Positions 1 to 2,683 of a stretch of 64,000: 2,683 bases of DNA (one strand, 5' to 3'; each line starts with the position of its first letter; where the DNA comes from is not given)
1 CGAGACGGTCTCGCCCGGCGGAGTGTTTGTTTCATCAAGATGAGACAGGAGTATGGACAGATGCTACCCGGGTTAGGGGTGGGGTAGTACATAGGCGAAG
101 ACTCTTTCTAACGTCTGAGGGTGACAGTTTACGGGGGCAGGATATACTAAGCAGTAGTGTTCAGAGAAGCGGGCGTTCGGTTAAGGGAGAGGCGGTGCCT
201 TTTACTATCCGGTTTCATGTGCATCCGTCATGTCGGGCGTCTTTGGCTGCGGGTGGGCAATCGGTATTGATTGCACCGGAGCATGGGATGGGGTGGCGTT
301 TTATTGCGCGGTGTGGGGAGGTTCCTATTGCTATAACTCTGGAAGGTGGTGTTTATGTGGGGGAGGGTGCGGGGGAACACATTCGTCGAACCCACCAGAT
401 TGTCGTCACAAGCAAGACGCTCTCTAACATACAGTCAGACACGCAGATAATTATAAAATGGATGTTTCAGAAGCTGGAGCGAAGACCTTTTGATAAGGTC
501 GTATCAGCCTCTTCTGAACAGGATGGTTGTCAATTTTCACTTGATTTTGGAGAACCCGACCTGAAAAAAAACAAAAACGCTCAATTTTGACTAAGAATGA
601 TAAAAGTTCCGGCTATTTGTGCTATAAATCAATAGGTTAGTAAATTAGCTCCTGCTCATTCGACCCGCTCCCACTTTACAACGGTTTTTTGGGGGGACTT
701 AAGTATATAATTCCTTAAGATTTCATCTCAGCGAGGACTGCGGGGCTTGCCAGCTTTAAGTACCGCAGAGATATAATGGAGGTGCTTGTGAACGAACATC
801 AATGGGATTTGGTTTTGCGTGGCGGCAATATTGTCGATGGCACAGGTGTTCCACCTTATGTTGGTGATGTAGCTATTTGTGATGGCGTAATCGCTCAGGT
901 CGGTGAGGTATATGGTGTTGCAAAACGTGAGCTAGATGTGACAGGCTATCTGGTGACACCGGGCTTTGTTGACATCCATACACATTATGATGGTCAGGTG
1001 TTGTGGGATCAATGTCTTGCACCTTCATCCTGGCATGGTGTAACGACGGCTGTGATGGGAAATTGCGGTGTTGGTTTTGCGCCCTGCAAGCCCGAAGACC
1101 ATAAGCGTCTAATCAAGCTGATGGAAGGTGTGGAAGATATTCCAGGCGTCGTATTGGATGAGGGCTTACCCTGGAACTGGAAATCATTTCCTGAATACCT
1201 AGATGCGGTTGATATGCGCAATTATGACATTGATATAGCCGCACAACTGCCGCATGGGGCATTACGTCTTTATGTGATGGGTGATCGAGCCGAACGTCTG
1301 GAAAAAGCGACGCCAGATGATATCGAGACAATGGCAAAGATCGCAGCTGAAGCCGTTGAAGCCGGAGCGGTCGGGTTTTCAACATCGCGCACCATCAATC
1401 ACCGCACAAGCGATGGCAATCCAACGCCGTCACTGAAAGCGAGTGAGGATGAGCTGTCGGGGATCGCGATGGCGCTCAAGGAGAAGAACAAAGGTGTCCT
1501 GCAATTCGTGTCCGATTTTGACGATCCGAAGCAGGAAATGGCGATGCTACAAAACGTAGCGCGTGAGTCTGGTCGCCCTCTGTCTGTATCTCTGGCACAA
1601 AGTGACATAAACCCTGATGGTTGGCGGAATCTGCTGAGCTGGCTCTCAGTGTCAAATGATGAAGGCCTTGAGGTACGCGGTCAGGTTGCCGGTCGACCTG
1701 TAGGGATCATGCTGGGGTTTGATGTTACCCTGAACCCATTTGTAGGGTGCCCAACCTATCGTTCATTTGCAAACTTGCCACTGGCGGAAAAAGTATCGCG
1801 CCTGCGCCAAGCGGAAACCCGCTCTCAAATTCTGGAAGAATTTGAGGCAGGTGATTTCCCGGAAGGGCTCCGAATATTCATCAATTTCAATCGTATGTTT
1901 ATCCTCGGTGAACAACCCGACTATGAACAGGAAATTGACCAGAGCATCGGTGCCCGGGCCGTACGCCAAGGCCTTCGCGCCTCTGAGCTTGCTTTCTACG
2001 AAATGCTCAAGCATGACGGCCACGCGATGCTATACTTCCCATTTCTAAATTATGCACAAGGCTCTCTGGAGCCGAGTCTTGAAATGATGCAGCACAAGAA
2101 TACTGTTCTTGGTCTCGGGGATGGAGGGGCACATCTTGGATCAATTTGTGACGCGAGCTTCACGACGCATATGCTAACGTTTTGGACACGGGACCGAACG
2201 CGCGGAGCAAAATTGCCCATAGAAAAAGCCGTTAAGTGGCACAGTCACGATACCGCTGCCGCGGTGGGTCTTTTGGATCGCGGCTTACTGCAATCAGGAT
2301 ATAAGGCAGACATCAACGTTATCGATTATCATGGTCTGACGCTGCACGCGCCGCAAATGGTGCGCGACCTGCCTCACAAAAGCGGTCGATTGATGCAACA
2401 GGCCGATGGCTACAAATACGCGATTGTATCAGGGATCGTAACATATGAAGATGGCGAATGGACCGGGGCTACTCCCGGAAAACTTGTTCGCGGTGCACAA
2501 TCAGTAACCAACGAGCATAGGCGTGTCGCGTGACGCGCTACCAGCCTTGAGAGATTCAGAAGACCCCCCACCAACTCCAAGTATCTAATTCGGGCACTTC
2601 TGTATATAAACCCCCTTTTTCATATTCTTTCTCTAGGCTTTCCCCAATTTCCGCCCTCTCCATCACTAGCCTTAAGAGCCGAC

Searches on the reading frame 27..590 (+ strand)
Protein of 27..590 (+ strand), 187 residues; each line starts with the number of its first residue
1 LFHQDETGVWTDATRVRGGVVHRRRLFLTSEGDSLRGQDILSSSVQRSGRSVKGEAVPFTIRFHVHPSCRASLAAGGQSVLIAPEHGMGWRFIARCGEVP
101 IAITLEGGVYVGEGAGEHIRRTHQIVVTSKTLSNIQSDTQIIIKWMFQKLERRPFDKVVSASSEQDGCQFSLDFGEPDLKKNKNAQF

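Call 64: search_protein_families(library=pfam, proteins=[window:27-590:+], max_evalue=0.001)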
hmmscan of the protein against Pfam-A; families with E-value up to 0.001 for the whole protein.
window:27-590:+ (187 aa): 1 family
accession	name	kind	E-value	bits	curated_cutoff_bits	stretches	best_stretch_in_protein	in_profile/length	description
PF07940.18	Hepar_II_III_C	-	4.1e-18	66.2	24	1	10-138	120-229/237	Heparinase II/III-like, C-terminal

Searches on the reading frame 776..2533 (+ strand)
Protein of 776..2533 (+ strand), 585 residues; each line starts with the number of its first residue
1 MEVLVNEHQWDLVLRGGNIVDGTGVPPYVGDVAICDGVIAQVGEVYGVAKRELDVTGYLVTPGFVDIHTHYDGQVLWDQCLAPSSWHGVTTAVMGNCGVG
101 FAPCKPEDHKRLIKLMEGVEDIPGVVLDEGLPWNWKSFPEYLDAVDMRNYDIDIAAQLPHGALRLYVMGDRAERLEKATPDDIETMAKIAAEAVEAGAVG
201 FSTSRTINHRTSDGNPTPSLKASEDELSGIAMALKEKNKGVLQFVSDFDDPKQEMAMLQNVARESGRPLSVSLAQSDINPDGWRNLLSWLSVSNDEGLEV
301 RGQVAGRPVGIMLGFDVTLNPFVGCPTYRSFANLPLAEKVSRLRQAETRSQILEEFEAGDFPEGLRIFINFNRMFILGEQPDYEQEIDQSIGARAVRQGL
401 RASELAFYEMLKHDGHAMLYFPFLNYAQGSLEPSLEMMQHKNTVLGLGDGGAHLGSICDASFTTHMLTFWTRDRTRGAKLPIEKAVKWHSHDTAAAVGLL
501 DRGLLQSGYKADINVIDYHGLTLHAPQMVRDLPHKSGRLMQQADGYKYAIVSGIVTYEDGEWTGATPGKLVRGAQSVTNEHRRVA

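Call 64: search_protein_families(library=pfam, proteins=[window:776-2533:+], max_evalue=0.001)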
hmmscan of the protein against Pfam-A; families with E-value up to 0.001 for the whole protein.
window:776-2533:+ (585 aa): 2 families
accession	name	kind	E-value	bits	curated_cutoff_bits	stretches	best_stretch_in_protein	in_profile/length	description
PF07969.17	Amidohydro_3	-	8.2e-52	177.7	29.7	1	52-557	2-472/472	Amidohydrolase family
PF01979.26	Amidohydro_1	-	1.8e-10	41.1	25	0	477-522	278-321/345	Amidohydrolase family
